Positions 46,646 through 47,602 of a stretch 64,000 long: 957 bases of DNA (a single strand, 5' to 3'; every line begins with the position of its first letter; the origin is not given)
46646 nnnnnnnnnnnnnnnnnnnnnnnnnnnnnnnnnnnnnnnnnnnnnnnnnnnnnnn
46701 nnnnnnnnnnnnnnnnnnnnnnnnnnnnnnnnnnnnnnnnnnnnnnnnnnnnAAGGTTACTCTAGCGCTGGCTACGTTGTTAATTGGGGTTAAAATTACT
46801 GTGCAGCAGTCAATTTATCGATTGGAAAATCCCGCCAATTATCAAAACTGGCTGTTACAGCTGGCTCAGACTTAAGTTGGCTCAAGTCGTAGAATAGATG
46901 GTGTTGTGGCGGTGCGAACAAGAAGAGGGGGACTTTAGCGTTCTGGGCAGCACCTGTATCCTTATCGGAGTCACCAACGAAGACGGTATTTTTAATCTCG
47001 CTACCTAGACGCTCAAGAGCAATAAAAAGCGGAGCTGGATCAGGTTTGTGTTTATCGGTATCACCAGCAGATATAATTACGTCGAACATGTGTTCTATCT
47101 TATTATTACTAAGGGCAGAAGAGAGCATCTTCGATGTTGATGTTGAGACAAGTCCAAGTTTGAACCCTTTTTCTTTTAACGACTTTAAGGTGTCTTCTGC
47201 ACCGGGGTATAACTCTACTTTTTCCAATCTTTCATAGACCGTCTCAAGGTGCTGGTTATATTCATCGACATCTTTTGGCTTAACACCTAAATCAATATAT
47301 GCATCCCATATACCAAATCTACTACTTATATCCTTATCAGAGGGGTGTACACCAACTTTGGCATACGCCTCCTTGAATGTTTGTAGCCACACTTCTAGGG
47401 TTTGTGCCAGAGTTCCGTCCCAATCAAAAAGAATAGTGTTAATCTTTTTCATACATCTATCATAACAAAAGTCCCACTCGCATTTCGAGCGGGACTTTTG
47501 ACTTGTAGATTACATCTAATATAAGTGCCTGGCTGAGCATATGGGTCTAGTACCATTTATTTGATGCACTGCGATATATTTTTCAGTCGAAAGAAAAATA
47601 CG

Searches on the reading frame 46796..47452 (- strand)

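Call 101: search_protein_families(library=pfam, proteins=[window:46796-47452:-], max_evalue=0.00001)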
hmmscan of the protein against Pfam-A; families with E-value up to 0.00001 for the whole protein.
window:46796-47452:- (218 aa): 4 families
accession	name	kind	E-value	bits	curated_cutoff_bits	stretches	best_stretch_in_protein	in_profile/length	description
PF13419.12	HAD_2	-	5.6e-39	134.5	23.8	1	7-176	1-175/178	Haloacid dehalogenase-like hydrolase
PF00702.32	Hydrolase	-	5.1e-27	95.9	26.4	1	4-172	1-190/191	haloacid dehalogenase-like hydrolase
PF12710.13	HAD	-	6.6e-08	33.6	27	1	7-169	1-188/189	haloacid dehalogenase-like hydrolase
PF13242.12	Hydrolase_like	-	6.2e-06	26.5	22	0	135-175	3-44/75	HAD-hyrolase-like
